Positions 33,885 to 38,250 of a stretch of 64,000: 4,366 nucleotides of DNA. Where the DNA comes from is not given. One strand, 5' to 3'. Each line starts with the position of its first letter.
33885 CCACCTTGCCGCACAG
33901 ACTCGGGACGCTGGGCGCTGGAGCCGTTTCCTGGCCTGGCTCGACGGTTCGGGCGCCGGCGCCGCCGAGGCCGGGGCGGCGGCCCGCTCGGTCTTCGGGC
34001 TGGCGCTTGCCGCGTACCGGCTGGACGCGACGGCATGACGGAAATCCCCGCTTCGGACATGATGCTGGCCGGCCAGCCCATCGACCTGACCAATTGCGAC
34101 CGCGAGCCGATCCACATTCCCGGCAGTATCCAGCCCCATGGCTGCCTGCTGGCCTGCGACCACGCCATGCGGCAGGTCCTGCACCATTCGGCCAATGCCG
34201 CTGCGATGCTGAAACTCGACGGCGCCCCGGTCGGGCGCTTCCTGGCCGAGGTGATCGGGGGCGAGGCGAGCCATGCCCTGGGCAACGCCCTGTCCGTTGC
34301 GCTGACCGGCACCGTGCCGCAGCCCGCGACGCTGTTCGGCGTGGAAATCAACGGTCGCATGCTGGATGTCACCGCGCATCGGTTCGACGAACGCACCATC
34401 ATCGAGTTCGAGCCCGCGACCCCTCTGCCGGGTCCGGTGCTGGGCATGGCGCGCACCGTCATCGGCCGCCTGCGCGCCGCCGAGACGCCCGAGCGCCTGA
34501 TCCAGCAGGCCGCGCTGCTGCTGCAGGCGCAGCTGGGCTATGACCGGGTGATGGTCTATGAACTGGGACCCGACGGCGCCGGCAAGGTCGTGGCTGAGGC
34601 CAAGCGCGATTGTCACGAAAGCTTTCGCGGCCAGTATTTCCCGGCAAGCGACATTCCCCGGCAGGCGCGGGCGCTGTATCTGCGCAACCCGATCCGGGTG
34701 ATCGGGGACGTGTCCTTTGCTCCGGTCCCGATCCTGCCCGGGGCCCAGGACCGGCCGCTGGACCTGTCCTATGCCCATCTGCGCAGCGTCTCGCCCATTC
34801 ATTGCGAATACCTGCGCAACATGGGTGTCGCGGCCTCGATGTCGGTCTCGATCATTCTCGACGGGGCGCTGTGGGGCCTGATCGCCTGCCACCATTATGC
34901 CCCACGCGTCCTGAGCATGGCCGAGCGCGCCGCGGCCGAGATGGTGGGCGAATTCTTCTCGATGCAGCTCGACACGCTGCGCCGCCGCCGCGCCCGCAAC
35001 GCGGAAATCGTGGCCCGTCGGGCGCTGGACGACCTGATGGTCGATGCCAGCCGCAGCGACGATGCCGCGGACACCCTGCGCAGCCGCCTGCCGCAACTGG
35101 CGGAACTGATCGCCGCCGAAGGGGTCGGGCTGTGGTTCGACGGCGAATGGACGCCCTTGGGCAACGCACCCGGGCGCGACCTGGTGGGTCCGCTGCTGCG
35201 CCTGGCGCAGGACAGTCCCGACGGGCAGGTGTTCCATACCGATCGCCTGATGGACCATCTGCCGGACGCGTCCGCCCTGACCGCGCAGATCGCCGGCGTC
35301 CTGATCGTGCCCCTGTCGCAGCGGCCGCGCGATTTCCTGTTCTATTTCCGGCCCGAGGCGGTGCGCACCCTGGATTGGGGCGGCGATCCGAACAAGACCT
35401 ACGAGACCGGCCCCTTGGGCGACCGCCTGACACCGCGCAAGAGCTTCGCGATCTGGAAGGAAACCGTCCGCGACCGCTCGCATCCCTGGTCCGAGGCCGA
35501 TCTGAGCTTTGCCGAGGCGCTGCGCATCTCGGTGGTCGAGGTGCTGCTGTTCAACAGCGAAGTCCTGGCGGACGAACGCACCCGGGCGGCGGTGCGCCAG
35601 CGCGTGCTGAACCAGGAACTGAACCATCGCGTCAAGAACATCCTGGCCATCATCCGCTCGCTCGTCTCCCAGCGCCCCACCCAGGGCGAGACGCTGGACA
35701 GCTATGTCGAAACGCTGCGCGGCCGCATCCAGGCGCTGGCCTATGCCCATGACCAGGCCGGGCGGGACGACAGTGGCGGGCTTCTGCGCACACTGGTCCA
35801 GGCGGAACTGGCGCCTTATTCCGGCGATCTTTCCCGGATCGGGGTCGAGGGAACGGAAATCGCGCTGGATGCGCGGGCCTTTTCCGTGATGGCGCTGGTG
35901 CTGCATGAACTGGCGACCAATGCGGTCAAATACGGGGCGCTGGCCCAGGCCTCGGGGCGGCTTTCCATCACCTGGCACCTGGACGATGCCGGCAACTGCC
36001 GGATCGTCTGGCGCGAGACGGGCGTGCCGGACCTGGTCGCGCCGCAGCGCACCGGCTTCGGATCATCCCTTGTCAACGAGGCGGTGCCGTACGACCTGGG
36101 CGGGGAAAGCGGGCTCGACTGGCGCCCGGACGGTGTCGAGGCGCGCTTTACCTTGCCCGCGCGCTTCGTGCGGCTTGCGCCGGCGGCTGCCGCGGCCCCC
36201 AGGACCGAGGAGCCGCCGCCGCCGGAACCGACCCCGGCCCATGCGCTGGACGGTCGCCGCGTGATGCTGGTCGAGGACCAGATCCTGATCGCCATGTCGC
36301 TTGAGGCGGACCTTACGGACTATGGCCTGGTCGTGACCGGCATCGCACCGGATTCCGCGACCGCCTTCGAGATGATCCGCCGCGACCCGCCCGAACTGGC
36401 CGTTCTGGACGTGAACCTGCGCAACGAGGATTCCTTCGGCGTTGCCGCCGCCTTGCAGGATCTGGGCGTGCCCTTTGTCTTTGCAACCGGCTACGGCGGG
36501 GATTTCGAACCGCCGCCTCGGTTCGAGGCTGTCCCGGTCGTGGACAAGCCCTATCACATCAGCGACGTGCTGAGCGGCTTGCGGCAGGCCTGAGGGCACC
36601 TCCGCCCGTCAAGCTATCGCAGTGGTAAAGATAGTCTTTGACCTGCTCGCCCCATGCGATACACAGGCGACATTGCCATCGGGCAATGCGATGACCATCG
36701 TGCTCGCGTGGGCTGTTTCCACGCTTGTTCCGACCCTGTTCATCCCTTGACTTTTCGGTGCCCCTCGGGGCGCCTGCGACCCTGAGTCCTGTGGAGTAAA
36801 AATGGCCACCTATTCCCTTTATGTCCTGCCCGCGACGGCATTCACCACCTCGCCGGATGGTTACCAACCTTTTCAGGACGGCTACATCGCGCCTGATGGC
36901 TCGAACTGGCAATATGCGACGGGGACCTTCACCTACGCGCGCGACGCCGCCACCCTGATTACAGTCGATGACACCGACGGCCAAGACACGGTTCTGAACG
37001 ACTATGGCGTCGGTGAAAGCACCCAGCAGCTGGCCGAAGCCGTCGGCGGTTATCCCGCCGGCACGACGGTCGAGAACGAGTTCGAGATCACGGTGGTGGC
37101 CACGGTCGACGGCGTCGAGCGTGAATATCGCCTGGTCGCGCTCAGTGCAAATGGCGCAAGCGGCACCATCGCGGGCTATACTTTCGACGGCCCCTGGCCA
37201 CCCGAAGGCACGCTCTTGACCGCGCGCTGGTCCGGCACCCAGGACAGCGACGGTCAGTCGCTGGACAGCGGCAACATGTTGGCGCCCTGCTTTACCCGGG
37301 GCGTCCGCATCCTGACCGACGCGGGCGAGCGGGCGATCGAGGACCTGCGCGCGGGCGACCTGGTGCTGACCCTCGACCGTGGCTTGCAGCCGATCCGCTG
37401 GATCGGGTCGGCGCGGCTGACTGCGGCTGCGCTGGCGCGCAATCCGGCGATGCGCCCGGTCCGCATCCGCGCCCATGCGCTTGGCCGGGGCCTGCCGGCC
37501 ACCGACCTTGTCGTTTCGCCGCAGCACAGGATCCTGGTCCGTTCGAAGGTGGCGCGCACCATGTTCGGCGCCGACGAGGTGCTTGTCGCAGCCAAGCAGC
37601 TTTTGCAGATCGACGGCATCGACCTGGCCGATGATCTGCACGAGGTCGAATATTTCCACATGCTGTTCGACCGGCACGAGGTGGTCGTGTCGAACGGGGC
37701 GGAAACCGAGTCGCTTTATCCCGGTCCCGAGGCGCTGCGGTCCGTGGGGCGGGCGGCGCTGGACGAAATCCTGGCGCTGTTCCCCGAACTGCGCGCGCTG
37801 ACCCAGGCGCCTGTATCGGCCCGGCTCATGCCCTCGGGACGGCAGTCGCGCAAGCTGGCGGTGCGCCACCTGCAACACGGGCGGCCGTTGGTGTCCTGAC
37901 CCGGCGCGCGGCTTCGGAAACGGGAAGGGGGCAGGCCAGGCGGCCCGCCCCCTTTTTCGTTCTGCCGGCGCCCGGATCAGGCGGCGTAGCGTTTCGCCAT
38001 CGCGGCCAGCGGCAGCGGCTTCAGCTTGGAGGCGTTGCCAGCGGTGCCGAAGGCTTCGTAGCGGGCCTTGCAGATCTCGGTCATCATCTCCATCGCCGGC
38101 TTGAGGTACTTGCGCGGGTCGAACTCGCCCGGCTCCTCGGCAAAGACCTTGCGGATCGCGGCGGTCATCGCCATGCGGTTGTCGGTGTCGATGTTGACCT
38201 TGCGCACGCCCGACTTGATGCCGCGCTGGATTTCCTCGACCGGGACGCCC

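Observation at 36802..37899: Hint / bacterial intein-like (BIL) domain protein with a strong RBS and its own terminator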

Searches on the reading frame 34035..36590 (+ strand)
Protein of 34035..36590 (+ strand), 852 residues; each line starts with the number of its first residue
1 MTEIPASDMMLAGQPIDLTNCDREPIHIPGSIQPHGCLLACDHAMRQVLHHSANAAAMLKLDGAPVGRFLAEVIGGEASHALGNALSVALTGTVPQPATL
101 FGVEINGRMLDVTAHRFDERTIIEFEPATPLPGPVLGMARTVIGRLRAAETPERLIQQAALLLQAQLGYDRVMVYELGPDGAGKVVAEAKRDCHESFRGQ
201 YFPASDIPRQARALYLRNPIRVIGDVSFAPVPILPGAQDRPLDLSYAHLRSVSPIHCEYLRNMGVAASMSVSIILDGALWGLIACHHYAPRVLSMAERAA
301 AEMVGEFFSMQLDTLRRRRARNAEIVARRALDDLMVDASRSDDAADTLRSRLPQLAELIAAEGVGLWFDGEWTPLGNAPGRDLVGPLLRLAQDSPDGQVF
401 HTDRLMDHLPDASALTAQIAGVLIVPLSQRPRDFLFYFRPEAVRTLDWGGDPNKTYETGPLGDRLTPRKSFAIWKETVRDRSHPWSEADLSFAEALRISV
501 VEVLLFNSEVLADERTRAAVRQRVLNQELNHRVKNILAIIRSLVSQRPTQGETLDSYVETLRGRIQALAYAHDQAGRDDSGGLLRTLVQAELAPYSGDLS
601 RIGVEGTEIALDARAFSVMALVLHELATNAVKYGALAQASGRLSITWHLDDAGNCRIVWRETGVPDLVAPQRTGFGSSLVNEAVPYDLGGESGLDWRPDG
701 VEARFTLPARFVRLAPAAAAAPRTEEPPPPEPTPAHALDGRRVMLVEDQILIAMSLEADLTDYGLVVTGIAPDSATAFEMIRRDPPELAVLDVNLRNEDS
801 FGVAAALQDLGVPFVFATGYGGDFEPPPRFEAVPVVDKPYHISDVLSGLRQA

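Call 11: search_protein_families(library=pfam, proteins=[window:34035-36590:+], max_evalue=0.00001)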
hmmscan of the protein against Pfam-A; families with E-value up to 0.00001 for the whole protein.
seq(852 aa): 5 families
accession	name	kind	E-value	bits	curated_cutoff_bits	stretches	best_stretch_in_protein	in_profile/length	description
PF00360.26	PHY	-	3.6e-55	186.6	27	1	329-505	3-179/183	Phytochrome region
PF08446.17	PAS_2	-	5.1e-24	85.5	21.4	1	21-128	1-107/107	PAS fold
PF07536.20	HWE_HK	-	1.8e-19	70.7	22.8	1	528-607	1-82/83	HWE histidine kinase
PF01590.32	GAF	-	1.9e-15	58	22.4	1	152-312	2-133/133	GAF domain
PF07568.18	HisKA_2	-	1.5e-06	28.6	22.3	1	528-575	1-50/76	Histidine kinase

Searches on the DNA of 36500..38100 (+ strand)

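Call 34: search_rna_families(source=window, start=36500, end=38000, threshold=evalue, max_evalue=10)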
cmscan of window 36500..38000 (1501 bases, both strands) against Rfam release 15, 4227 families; matches with E-value up to 10: 6.
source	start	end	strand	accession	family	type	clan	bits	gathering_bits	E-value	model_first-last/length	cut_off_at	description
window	37907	37971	-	RF03395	mir-718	Gene; miRNA;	-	20.8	55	4.2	1-66/66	no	mir-718 microRNA precursor family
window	37138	37166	+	RF01336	CRISPR-DR23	Gene; CRISPR;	-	18.5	45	2.3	1-36/36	no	CRISPR RNA direct repeat element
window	37847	37957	+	RF02235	asX1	Gene; sRNA;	-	17.7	70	8.8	1-115/115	no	Xanthomonadaceae sRNA asX1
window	37900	37979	+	RF02127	GNAS-AS1_1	Gene; lncRNA;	-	16.4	45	9.3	1-105/105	no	GNAS antisense RNA 1 conserved region 1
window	36739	36774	+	RF00519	suhB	Gene; sRNA;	CL00108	14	41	9.7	23-62/77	no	Makes More Granules Regulator RNA (mmgR)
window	37929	37950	-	RF00629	P24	Gene;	-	12.7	100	1.3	234-255/255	no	Pseudomonas sRNA P24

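Call 48: search_dna_similar(query=window:36500-38100:+, collection=plasmids, mode=near, max_rows=15)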
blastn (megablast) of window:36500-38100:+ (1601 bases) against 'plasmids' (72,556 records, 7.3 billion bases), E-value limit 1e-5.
Records with a match: 6; places in all: 6; records where one place covers at least 80% of the query: 3.
Best place of each record, by identity: 95-99% 3; 90-95% 2; 60-80% 1.
By first word of the organism name: Paracoccus 6.
By predicted mobility (MOB-suite, as given by PLSDB): non-mobilizable 5; conjugative 1.
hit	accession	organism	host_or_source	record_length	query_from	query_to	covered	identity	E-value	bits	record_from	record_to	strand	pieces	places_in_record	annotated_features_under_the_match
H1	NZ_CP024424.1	Paracoccus yeei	Homo sapiens,single cell,skin swab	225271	1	1601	100%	98.8%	0e+0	2852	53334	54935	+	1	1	Hint domain-containing protein | fba: class II fructose-bisphosphate aldolase | HWE histidine kinase domain-containing protein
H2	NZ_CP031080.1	Paracoccus yeei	Homo sapiens,single cell,eye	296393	1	1601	100%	98.4%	0e+0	2815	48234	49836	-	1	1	Hint domain-containing protein | fba: class II fructose-bisphosphate aldolase | HWE histidine kinase domain-containing protein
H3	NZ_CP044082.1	Paracoccus yeei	Homo sapiens,clinical isolate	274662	1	1601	100%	98.2%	0e+0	2796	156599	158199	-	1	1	Hint domain-containing protein | fba: class II fructose-bisphosphate aldolase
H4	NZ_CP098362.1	Paracoccus sp. TOH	cell cuture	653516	1017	1393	24%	75.3%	4e-39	171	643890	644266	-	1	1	Hint domain-containing protein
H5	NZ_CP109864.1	Paracoccus aminovorans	bacteria,human fecal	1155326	1484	1601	7%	91.5%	6e-37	163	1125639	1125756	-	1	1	record has no annotation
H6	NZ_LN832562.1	Paracoccus aminovorans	-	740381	1484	1601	7%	90.7%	3e-35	158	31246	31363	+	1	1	fba: class II fructose-bisphosphate aldolase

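Call 50: get_annotated_region(hit=H1, flank=9000)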
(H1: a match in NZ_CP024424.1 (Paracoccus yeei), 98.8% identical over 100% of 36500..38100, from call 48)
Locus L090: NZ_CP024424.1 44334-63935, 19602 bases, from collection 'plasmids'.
description: Paracoccus yeei strain TT13 plasmid pTT13-2, complete sequence
organism: Paracoccus yeei (NCBI taxid 147645)
taxonomy: Bacteria; Pseudomonadota; Alphaproteobacteria; Rhodobacterales; Paracoccaceae; Paracoccus; Paracoccus yeei
host: -; source: Homo sapiens,single cell,skin swab; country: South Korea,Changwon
typing (MOB-suite, as given by PLSDB): non-mobilizable; replicon rep_cluster_746
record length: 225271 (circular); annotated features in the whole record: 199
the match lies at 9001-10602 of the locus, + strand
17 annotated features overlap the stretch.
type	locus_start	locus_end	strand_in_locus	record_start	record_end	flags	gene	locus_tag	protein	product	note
CDS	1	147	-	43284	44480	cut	-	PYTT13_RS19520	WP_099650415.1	HlyD family secretion protein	GO:0055085 - transmembrane transport [Evidence IEA]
CDS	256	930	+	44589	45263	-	-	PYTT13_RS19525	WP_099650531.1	TetR/AcrR family transcriptional regulator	-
CDS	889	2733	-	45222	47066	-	-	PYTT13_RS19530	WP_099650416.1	ABC transporter ATP-binding protein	-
CDS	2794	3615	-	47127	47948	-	-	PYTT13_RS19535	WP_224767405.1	ABC transporter permease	-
CDS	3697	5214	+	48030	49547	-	-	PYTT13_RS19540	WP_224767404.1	capsule biosynthesis protein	-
CDS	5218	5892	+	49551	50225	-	-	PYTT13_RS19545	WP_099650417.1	ABC transporter ATP-binding protein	-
CDS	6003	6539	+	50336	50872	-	-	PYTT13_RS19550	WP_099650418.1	biliverdin-producing heme oxygenase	-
CDS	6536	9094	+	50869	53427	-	-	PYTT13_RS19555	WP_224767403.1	HWE histidine kinase domain-containing protein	-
CDS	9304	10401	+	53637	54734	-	-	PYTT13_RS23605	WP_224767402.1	Hint domain-containing protein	-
CDS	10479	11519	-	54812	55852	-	fba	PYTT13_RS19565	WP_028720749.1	class II fructose-bisphosphate aldolase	GO:0006096 - glycolytic process [Evidence IEA]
CDS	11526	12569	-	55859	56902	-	-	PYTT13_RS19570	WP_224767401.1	class 1 fructose-bisphosphatase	-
CDS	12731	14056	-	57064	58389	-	-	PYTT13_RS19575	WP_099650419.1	C4-dicarboxylate transporter DctA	-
CDS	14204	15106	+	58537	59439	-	-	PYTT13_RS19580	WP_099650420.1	LysR family transcriptional regulator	-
CDS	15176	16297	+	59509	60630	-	-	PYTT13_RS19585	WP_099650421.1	helix-turn-helix transcriptional regulator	-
CDS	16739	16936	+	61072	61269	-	-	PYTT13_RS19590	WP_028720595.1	hypothetical protein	-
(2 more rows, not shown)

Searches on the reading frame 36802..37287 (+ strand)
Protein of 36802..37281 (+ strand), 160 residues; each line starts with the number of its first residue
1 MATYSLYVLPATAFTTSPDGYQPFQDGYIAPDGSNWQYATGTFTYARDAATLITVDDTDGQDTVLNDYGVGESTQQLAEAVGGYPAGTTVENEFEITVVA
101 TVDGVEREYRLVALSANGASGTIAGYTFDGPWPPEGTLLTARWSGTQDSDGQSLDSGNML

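Call 69: search_solved_structures(query=A5, max_evalue=10)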
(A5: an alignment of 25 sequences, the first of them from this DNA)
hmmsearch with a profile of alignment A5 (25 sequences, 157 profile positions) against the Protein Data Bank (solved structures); distinct sequences matched with E-value up to 10: 2.
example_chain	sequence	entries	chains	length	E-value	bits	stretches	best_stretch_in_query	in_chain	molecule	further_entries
9rjs_B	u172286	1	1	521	1.8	11.4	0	31-80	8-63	PHIKZ068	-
7ogp_B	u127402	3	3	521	1.8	11.4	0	31-80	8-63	PHIKZ068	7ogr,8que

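Call 72: find_homologous_proteins(query=A5, max_evalue=0.001)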
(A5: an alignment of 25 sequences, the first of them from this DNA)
Query A5 (25 sequences): 8000 candidates shared short words with the query, none scored E <= 0.001.

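Call 73: find_homologous_proteins(query=window:36802-37281:+, max_evalue=0.001)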
Query window:36802-37281:+: 249 candidates shared short words with the query, none scored E <= 0.001.

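Call 74: search_dna_similar(query=window:36802-37281:+, collection=plasmids, mode=protein, max_rows=30, max_evalue=0.001)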
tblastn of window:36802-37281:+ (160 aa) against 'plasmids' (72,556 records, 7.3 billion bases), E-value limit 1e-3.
Records with a match: 4; places in all: 4; records where one place covers at least 80% of the query: 3.
Best place of each record, by identity: >=99% 1; 95-99% 2; <60% 1.
By first word of the organism name: Paracoccus 3; Ketogulonicigenium 1.
By predicted mobility (MOB-suite, as given by PLSDB): non-mobilizable 4.
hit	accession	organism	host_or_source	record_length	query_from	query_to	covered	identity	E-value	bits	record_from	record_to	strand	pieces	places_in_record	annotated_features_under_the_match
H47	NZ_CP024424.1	Paracoccus yeei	Homo sapiens,single cell,skin swab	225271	1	160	100%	99.4%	2e-100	322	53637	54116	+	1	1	Hint domain-containing protein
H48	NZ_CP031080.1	Paracoccus yeei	Homo sapiens,single cell,eye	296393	1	160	100%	98.8%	3e-100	322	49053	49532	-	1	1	Hint domain-containing protein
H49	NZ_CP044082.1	Paracoccus yeei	Homo sapiens,clinical isolate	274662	1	160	100%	98.1%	4e-99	318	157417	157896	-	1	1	Hint domain-containing protein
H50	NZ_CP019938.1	Ketogulonicigenium robustum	cell culture,soil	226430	84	160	48%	35.9%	6e-5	49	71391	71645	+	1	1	Hint domain-containing protein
